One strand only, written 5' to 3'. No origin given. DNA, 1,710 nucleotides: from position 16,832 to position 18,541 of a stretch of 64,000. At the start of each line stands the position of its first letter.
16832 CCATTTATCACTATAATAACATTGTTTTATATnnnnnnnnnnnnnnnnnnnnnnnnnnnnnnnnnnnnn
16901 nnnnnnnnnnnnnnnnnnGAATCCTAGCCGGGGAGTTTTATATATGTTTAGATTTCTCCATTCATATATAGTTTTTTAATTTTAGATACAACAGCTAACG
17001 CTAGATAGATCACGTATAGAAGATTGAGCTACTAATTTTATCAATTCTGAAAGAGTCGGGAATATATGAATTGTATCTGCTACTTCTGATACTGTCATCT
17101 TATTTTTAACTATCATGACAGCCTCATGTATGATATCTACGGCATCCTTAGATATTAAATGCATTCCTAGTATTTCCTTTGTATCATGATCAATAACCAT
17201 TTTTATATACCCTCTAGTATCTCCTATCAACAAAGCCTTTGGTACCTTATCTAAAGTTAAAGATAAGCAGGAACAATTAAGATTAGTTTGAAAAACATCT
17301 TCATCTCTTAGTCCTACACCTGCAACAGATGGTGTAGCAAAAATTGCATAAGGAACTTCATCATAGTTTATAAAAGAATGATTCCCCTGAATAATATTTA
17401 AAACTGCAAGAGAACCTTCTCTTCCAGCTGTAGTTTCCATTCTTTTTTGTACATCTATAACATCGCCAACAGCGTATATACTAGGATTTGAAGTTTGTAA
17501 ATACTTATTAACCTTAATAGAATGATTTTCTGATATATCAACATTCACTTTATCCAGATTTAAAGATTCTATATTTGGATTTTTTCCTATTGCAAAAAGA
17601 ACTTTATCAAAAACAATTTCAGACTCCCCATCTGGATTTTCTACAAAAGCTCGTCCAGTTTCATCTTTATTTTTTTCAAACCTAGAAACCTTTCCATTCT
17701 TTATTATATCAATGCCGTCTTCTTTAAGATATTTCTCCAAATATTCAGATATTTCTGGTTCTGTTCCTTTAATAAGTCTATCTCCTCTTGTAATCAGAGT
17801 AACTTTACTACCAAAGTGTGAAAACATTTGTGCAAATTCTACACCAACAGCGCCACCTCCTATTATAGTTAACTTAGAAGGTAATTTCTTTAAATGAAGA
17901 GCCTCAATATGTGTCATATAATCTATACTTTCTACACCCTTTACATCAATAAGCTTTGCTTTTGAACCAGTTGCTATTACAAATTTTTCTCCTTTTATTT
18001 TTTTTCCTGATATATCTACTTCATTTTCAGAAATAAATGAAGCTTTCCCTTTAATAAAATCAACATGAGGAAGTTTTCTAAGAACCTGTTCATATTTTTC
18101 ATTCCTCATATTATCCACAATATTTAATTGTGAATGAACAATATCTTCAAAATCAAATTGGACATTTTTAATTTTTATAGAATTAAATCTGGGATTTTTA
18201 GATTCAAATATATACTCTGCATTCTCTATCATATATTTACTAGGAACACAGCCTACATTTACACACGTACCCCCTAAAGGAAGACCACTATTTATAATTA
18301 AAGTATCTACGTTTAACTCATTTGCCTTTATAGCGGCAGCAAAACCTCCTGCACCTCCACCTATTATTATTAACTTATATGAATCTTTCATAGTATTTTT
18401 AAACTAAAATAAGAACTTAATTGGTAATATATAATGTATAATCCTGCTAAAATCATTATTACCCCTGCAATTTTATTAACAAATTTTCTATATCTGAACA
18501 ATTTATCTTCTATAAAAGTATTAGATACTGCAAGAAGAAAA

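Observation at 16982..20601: Non-canonical mercury/thiophilic-metal resistance island: ArsR - Trx-like - CcdA - MerA-like operon with a divergent CadC-like ArsR and a small HCCGG peptide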

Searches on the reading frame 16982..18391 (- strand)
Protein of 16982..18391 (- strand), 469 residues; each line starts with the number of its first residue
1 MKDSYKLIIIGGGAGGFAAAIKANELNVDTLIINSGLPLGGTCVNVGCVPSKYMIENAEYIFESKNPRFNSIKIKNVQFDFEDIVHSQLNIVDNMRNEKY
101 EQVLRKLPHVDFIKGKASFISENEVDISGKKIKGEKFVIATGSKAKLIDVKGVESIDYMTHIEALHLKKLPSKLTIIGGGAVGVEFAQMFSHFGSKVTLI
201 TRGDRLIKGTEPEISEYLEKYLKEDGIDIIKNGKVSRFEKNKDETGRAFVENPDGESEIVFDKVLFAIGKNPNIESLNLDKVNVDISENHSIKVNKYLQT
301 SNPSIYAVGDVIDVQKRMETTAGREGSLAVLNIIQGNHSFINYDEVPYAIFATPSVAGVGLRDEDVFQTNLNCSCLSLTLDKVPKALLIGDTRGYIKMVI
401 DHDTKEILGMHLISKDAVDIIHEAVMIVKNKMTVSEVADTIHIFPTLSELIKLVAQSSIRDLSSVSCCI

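Call 3: search_protein_families(library=pfam, proteins=[window:16982-18391:-], max_evalue=0.01)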
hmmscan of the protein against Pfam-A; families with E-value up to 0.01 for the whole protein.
window:16982-18391:- (469 aa): 12 families
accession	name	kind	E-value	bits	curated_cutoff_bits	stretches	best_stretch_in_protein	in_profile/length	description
PF07992.20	Pyr_redox_2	-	1.2e-66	225.5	26.1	1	5-320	1-283/291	Pyridine nucleotide-disulphide oxidoreductase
PF02852.28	Pyr_redox_dim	-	5.7e-26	91.3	25.3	1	346-452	1-107/110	Pyridine nucleotide-disulphide oxidoreductase, dimerisation domain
PF00070.33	Pyr_redox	-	2.3e-21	76.5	22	1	173-244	1-72/82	Pyridine nucleotide-disulphide oxidoreductase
PF13738.12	Pyr_redox_3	-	3.2e-16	59.9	30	1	124-309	115-305/305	Pyridine nucleotide-disulphide oxidoreductase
PF01134.28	GIDA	-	2e-11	44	22.1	1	7-143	2-150/391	Glucose inhibited division protein A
PF12831.13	FAD_oxidored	-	5.2e-08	33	27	1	7-50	2-45/416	FAD dependent oxidoreductase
PF03486.20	HI0933_like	-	1.1e-07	32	50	0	6-37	2-33/244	HI0933-like protein Rossmann domain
PF01262.27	AlaDh_PNT_C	-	3.3e-05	23.9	23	0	171-202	28-59/214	Alanine dehydrogenase/PNT, C-terminal domain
PF13450.12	NAD_binding_8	-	4.5e-05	24.1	21.9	0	9-43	1-35/68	NAD(P)-binding Rossmann-like domain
PF01266.30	DAO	-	0.00025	21.1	27.9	0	174-209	2-37/353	FAD dependent oxidoreductase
PF00890.30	FAD_binding_2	-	0.00039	20.2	20.4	1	7-43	2-38/414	FAD binding domain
PF02737.24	3HCDH_N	-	0.0014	19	22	1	173-227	1-55/180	3-hydroxyacyl-CoA dehydrogenase, NAD binding domain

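Call 4: search_protein_families(library=ncbifam, proteins=[window:16982-18391:-], max_evalue=0.01)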
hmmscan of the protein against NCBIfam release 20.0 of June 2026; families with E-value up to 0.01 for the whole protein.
window:16982-18391:- (469 aa): 74 families (the best 25 are shown)
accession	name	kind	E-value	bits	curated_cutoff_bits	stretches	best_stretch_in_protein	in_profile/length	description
TIGR02053.1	MerA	equivalog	4.2e-147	490.9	454.45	1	5-469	1-464/465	mercury(II) reductase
TIGR01350.1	lipoamide_DH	equivalog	2.7e-115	385.7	408.8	1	5-459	2-455/461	dihydrolipoyl dehydrogenase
NF010311.1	PRK13748.1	subfamily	1.5e-101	341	600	1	3-468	96-558/560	mercury(II) reductase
NF004991.0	PRK06370.1-3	subfamily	2.8e-98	329.7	620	1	2-460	33-489/509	FAD-containing oxidoreductase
NF004947.0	PRK06292.2-5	equivalog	8.8e-89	298.5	592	1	3-454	2-454/474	dihydrolipoyl dehydrogenase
NF004945.0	PRK06292.2-3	equivalog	2.1e-85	287.4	494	1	4-453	3-447/457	dihydrolipoyl dehydrogenase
NF004992.0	PRK06370.1-4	equivalog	1.7e-84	283.9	629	1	2-456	2-453/459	FAD-containing oxidoreductase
NF004776.0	PRK06116.1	equivalog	1.1e-83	281.7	480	1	2-449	2-444/450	glutathione-disulfide reductase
NF003585.0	PRK05249.1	equivalog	2.9e-81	273.5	465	1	3-458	5-457/464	Si-specific NAD(P)(+) transhydrogenase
NF004946.0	PRK06292.2-4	subfamily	8.7e-80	268.8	634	1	3-453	2-465/487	dihydrolipoyl dehydrogenase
NF004943.0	PRK06292.2-1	equivalog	3.8e-79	266.6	432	1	4-456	3-453/456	dihydrolipoyl dehydrogenase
TIGR01424.1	gluta_reduc_2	equivalog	2.4e-76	257.1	606.05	1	5-449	3-440/446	glutathione-disulfide reductase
NF005884.0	PRK07846.1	equivalog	3.4e-75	253.4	501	1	4-451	3-444/454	mycothione reductase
NF040477.1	chlor_oxi_RclA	equivalog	4e-75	253.1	740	1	4-451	3-433/441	reactive chlorine resistance oxidoreductase RclA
NF005572.0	PRK07251.1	equivalog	9.7e-73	245.3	537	1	4-451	3-432/438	FAD-containing oxidoreductase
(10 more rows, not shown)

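Call 5: search_solved_structures(query=window:16982-18391:-, max_evalue=1e-30, show_alignments=2)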
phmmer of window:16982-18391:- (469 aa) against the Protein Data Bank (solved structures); distinct sequences matched with E-value up to 1e-30: 124 (the best 60 are shown).
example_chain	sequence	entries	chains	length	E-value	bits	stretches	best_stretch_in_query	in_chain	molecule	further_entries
5x1y_B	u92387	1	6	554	2.3e-98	333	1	2-468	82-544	Mercuric reductase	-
4ywo_A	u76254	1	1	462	1.9e-85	290.5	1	4-469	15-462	Mercuric reductase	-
1zk7_A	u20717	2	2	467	4.6e-74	253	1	5-468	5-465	Mercuric reductase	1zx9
4k8d_A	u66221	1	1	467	5.3e-72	246.2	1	5-467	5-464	Mercuric reductase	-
4k7z_A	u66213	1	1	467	1.5e-71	244.7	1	5-468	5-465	Mercuric reductase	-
6uzi_A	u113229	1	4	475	8e-70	239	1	5-455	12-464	Dihydrolipoyl dehydrogenase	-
2eq6_A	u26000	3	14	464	2.6e-66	227.5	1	4-456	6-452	Pyruvate dehydrogenase complex, dihydrolipoamide dehydrogenase E3 component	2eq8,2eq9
1dxl_A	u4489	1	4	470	4.7e-66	226.6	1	3-457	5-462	DIHYDROLIPOAMIDE DEHYDROGENASE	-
1ebd_A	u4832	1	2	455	9.2e-64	219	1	7-455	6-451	DIHYDROLIPOAMIDE DEHYDROGENASE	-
2eq7_A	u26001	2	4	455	2.1e-61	211.3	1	5-455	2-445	2-oxoglutarate dehydrogenase E3 component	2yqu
3urh_A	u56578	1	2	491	2.6e-60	207.6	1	4-458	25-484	Dihydrolipoyl dehydrogenase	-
6aon_A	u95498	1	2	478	3.5e-58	200.6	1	3-455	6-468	Dihydrolipoyl dehydrogenase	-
2qae_A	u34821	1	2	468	6.5e-57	196.5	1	4-454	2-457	Dihydrolipoyl dehydrogenase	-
5tr3_A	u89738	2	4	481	1.1e-56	195.8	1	3-452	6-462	Dihydrolipoyl dehydrogenase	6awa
8k40_A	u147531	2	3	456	1.4e-56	195.4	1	4-449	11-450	NAD(P)/FAD-dependent oxidoreductase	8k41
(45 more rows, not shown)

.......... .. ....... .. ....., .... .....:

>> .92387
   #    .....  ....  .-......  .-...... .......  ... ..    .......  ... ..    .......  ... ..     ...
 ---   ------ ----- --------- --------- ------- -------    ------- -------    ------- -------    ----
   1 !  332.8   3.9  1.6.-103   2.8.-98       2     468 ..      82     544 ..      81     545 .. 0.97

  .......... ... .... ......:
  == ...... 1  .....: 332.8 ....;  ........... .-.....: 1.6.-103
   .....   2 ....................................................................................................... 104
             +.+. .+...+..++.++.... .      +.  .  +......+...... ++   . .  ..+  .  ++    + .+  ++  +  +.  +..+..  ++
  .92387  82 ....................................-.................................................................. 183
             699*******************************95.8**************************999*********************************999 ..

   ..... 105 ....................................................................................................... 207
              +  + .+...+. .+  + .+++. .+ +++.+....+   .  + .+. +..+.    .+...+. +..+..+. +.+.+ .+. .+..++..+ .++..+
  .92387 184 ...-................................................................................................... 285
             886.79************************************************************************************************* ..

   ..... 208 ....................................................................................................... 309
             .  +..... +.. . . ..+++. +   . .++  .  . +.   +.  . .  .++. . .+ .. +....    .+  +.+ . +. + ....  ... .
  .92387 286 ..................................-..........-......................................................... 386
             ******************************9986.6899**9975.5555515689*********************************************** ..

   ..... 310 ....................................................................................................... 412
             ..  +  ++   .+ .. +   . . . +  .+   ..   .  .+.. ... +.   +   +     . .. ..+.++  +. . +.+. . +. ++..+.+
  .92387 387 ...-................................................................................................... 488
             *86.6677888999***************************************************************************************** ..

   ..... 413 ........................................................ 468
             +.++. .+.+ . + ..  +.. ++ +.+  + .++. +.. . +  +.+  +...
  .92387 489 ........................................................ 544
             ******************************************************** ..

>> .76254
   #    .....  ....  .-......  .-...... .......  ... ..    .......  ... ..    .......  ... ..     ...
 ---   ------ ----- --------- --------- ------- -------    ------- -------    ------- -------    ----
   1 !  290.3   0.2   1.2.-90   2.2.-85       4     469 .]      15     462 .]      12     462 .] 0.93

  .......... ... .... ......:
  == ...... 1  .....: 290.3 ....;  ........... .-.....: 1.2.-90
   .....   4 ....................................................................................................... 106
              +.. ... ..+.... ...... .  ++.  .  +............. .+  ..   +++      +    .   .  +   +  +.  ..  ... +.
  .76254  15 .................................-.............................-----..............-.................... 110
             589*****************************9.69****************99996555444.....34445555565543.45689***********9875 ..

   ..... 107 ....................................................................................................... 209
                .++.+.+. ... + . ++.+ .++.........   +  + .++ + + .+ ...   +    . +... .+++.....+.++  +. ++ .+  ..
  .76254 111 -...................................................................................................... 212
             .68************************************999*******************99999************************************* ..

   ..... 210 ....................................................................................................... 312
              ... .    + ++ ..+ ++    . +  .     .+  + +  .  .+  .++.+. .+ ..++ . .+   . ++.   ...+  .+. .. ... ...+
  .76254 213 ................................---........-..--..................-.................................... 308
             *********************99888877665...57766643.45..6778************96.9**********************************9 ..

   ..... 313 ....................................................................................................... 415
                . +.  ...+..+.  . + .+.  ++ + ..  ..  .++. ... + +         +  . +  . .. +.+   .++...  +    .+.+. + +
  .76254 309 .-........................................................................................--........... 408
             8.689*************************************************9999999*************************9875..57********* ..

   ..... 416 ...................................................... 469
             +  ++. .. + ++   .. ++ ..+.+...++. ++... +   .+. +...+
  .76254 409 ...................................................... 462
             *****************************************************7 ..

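Call 6: find_homologous_proteins(query=window:16982-18391:-, max_evalue=1e-20)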
Query window:16982-18391:- (469 aa): 7805 proteins with E <= 1e-20 among 8000 candidates; the best 120 are listed.
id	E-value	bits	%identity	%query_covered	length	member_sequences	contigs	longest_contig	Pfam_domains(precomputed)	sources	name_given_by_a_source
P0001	0.0e+0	1026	100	100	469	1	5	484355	PF02852.29,PF07992.21,PF00070.34,PF13738.13,PF03486.21,PF01134.29,PF12831.14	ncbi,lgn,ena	-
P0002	1.3e-274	929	89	100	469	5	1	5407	PF02852.29,PF07992.21,PF00070.34,PF13738.13,PF03486.21,PF01134.29,PF12831.14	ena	-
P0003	1.0e-209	715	67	100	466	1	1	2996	PF02852.29,PF07992.21,PF00070.34,PF13738.13,PF03486.21,PF01134.29,PF12831.14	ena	-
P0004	8.4e-182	623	62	100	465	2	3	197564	PF02852.29,PF07992.21,PF00070.34,PF13738.13,PF01134.29,PF12831.14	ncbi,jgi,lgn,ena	jgi:mercuric reductase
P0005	4.2e-164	565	53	100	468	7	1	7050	PF02852.29,PF07992.21,PF00070.34,PF13738.13,PF03486.21,PF01134.29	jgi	jgi:mercuric reductase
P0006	8.3e-145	501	50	100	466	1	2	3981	PF02852.29,PF07992.21,PF00070.34,PF13738.13,PF03486.21,PF01134.29,PF12831.14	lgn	-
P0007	1.7e-144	500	49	95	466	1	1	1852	PF00890.31,PF02852.29,PF07992.21,PF00070.34,PF13738.13,PF03486.21,PF01134.29,PF12831.14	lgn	-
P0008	1.2e-143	497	49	100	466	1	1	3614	PF02852.29,PF07992.21,PF00070.34,PF13738.13,PF12831.14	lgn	-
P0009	1.8e-143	497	47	95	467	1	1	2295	PF00890.31,PF02852.29,PF07992.21,PF00070.34,PF13738.13,PF03486.21,PF01134.29,PF12831.14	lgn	-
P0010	2.0e-143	496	50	100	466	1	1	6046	PF02852.29,PF07992.21,PF00070.34,PF13738.13,PF03486.21,PF12831.14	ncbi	-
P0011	1.5e-142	494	49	100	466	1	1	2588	PF02852.29,PF07992.21,PF00070.34,PF13738.13,PF03486.21,PF12831.14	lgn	-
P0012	2.6e-142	493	48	95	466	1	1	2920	PF02852.29,PF07992.21,PF00070.34,PF13738.13,PF03486.21,PF12831.14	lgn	-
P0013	3.4e-142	492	49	95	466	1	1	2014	PF02852.29,PF07992.21,PF00070.34,PF13738.13,PF03486.21,PF12831.14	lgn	-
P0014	5.9e-142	492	49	100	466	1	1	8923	PF02852.29,PF07992.21,PF00070.34,PF13738.13,PF03486.21,PF01134.29,PF12831.14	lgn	-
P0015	8.8e-142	491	47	95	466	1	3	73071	PF02852.29,PF07992.21,PF00070.34,PF13738.13,PF03486.21,PF01134.29,PF12831.14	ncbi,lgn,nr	ncbi:mercury(II) reductase [Candidatus Curtissbacteria bacterium]|nr:mercury(II) reductase [Candidat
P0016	2.4e-141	490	47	93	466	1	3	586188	PF02852.29,PF07992.21,PF00070.34,PF13738.13,PF03486.21,PF01134.29,PF12831.14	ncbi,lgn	ncbi:MAG: mercury(II) reductase [Candidatus Woykebacteria bacterium]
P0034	2.6e-139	483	48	100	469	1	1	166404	PF02852.29,PF07992.21,PF00070.34,PF13738.13,PF03486.21,PF01134.29,PF12831.14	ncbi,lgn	-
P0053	1.6e-137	477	48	100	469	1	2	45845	PF02852.29,PF07992.21,PF00070.34,PF13738.13,PF03486.21,PF01134.29,PF12831.14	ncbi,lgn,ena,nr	ncbi:MAG: mercury(II) reductase [Chloroflexi bacterium]|nr:mercury(II) reductase [Chloroflexota bact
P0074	2.5e-136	473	45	95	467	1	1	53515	PF02852.29,PF07992.21,PF00070.34,PF13738.13,PF03486.21,PF01134.29,PF12831.14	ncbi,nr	ncbi:MAG: mercury(II) reductase [Candidatus Magasanikbacteria bacterium]|nr:mercury(II) reductase [C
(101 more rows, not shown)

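Call 8: find_encoding_contigs(protein=P0004, flank=6000, max_places=3)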
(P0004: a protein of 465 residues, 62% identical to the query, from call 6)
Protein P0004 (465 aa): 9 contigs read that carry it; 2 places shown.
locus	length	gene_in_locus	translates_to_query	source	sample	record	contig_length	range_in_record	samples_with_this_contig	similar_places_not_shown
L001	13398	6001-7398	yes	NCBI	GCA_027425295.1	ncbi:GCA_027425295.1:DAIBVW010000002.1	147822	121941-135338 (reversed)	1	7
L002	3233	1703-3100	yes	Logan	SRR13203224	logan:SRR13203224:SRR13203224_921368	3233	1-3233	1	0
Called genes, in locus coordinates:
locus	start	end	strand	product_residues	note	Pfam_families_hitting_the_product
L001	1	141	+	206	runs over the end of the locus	PF00163:Ribosomal_S4, PF01479:S4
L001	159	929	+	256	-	PF01193:RNA_pol_L, PF01000:RNA_pol_A_bac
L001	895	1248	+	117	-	PF01196:Ribosomal_L17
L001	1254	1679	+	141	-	PF00572:Ribosomal_L13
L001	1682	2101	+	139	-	PF00380:Ribosomal_S9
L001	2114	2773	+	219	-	-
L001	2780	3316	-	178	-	PF13302:Acetyltransf_3, PF00583:Acetyltransf_1, PF13420:Acetyltransf_4, PF13673:Acetyltransf_10, PF08445:FR47, PF13508:Acetyltransf_7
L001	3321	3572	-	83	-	PF09851:SHOCT (weak)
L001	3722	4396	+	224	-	-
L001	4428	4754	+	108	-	PF01022:HTH_5 (weak)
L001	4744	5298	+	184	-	-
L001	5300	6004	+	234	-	PF02683:DsbD_TM (weak)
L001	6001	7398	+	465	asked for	PF01134:GIDA (faint), PF07992:Pyr_redox_2, PF12831:FAD_oxidored (faint), PF13738:Pyr_redox_3, PF00070:Pyr_redox, PF02852:Pyr_redox_dim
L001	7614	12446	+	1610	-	PF01833:TIG, PF13964:Beta-prop_Calicin (faint), PF24681:Kelch_KLHDC2_KLHL20_DRC7, PF13415:Beta-prop_FBX42 (weak)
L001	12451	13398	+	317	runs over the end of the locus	-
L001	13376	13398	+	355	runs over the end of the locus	-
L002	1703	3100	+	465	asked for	PF01134:GIDA (faint), PF07992:Pyr_redox_2, PF12831:FAD_oxidored (faint), PF13738:Pyr_redox_3, PF00070:Pyr_redox, PF02852:Pyr_redox_dim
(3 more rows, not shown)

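Call 9: find_encoding_contigs(protein=P0016, flank=6000, max_places=2)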
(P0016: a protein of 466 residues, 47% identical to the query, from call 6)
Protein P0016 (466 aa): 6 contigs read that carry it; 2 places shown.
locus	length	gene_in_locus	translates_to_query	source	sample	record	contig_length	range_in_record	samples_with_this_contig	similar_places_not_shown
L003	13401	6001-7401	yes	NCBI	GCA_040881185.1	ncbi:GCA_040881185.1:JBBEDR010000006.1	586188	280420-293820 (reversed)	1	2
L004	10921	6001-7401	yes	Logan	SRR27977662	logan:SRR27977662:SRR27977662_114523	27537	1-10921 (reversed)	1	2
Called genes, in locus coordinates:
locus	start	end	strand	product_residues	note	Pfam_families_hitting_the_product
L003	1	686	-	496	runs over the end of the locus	PF00239:Resolvase, PF07508:Recombinase, PF13408:Zn_ribbon_recom (weak)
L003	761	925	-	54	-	PF07764:Omega_Repress (weak)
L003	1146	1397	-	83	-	PF18903:DUF5659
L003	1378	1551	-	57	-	-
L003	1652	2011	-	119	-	-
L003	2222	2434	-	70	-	PF13560:HTH_31, PF12844:HTH_19, PF01381:HTH_3, PF13443:HTH_26 (weak)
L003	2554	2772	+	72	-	-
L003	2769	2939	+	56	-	-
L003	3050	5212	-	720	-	-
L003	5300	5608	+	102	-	PF01022:HTH_5, PF01047:MarR (faint), PF13412:HTH_24 (weak), PF01978:TrmB (weak)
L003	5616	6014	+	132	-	-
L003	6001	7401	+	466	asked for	PF01134:GIDA (faint), PF03486:HI0933_like (faint), PF07992:Pyr_redox_2, PF12831:FAD_oxidored, PF13738:Pyr_redox_3 (weak), PF00070:Pyr_redox, PF02852:Pyr_redox_dim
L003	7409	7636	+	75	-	-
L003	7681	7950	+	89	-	-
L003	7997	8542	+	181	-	PF00578:AhpC-TSA, PF08534:Redoxin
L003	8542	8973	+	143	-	-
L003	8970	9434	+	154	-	PF22784:PTP-SAK, PF00782:DSPc, PF22785:Tc-R-P, PF22741:PTP-NADK (weak)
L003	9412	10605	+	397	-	PF02812:ELFV_dehydrog_N, PF00208:ELFV_dehydrog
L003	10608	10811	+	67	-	-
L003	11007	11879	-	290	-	PF00892:EamA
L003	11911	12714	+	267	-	PF23023:Anti-Pycsar_Apyc1, PF00753:Lactamase_B (weak), PF12706:Lactamase_B_2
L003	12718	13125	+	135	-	PF00293:NUDIX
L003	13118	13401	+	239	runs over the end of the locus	PF01073:3Beta_HSD (weak), PF01370:Epimerase, PF02719:Polysacc_synt_2 (faint), PF04321:RmlD_sub_bind, PF16363:GDP_Man_Dehyd, PF07993:NAD_binding_4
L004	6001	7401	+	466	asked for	PF01134:GIDA (faint), PF03486:HI0933_like (faint), PF07992:Pyr_redox_2, PF12831:FAD_oxidored, PF13738:Pyr_redox_3 (weak), PF00070:Pyr_redox, PF02852:Pyr_redox_dim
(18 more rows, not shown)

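Call 15: find_encoding_contigs(protein=P0001, flank=3000, max_places=4)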
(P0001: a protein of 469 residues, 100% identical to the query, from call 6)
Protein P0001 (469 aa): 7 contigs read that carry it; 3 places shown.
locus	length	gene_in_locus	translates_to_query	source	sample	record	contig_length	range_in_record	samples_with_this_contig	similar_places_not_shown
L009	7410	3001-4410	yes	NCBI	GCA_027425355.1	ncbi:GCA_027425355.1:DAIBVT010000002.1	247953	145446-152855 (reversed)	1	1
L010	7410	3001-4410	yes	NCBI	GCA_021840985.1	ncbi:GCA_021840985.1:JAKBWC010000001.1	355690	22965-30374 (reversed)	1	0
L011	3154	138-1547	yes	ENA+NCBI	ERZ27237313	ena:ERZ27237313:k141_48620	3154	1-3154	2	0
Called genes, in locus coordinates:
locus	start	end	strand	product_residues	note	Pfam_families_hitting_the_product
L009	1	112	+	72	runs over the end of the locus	PF11127:YgaP-like_TM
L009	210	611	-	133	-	-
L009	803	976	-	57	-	-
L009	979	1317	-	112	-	PF22665:WHD_DUF6293 (weak), PF25213:HVO_A0261_N (weak), PF01638:HxlR (weak), PF14947:HTH_45, PF01022:HTH_5, PF13601:HTH_34 (weak), PF13412:HTH_24 (faint)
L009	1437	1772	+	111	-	PF01022:HTH_5 (weak)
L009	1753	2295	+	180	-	-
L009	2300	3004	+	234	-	PF02683:DsbD_TM (weak), PF13386:DsbD_2 (weak)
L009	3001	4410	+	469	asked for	PF01134:GIDA, PF03486:HI0933_like (faint), PF07992:Pyr_redox_2, PF12831:FAD_oxidored (weak), PF13738:Pyr_redox_3, PF00070:Pyr_redox, PF02852:Pyr_redox_dim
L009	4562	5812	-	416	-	PF00512:HisKA, PF02518:HATPase_c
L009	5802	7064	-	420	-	PF02518:HATPase_c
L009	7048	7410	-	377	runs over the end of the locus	PF00266:Aminotran_5, PF01212:Beta_elim_lyase (weak), PF00155:Aminotran_1_2 (weak)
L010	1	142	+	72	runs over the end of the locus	PF11127:YgaP-like_TM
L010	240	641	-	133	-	-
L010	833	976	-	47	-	-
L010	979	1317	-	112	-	PF22665:WHD_DUF6293 (weak), PF25213:HVO_A0261_N (weak), PF01638:HxlR (weak), PF14947:HTH_45, PF01022:HTH_5, PF13601:HTH_34 (weak), PF13412:HTH_24 (faint)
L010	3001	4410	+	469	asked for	PF01134:GIDA, PF03486:HI0933_like (faint), PF07992:Pyr_redox_2, PF12831:FAD_oxidored (weak), PF13738:Pyr_redox_3, PF00070:Pyr_redox, PF02852:Pyr_redox_dim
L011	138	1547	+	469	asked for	PF01134:GIDA, PF03486:HI0933_like (faint), PF07992:Pyr_redox_2, PF12831:FAD_oxidored (weak), PF13738:Pyr_redox_3, PF00070:Pyr_redox, PF02852:Pyr_redox_dim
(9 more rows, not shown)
